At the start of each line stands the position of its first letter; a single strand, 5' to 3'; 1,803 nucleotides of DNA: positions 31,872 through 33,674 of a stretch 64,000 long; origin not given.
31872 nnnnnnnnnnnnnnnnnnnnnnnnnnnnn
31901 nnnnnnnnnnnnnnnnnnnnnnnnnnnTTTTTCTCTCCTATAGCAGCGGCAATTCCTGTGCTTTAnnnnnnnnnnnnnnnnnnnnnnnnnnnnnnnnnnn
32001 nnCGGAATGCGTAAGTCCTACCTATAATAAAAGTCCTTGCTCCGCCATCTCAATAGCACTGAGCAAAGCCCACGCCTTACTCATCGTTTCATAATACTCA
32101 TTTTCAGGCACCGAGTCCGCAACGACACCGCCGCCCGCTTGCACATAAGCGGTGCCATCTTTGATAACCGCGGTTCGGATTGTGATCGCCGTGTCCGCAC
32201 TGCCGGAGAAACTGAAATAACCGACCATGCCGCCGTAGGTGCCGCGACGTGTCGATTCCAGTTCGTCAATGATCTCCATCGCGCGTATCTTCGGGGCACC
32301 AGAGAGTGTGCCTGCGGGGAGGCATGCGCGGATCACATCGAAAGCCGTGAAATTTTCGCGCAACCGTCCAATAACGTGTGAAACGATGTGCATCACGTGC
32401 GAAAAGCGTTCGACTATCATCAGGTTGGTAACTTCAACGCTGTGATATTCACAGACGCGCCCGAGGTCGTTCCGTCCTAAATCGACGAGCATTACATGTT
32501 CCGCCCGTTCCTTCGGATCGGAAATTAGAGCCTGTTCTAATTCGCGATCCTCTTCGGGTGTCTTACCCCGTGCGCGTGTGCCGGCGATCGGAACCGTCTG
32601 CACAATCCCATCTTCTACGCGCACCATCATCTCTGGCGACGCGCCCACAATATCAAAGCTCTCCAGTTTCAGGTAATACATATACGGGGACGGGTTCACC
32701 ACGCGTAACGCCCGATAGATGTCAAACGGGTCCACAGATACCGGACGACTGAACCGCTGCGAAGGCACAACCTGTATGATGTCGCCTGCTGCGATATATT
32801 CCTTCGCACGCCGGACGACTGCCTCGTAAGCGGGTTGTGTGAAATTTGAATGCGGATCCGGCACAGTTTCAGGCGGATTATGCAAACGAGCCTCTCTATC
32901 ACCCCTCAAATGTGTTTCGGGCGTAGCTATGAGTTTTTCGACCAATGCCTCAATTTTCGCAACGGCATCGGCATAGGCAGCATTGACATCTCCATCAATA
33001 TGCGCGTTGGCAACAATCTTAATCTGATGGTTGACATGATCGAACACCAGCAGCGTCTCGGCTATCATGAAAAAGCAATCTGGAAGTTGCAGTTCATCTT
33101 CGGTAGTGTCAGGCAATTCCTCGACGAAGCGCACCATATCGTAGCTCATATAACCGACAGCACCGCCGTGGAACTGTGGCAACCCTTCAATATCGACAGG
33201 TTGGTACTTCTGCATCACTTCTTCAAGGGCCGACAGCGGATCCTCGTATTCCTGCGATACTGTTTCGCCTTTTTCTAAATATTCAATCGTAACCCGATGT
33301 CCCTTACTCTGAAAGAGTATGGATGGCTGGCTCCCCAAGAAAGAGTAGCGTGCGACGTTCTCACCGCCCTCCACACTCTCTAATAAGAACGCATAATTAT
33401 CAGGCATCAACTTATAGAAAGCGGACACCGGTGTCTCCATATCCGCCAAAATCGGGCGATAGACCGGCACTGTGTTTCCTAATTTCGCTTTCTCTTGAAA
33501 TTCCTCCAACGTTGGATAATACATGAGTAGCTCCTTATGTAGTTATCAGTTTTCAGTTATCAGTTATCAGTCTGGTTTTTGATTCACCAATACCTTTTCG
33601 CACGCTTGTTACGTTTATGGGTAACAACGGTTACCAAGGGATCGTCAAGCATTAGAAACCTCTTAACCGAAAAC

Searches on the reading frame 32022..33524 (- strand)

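Call 12: search_protein_families(library=pfam, proteins=[window:32022-33524:-], max_evalue=0.001)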
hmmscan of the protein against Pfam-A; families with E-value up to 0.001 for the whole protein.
window:32022-33524:- (500 aa): 2 families
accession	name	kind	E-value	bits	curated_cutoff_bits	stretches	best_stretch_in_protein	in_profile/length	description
PF00425.24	Chorismate_bind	-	3.7e-97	325.3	27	1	231-483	3-257/257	chorismate binding enzyme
PF04715.19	Anth_synt_I_N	-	2e-41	141.9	23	1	28-169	1-139/140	Anthranilate synthase component I, N terminal region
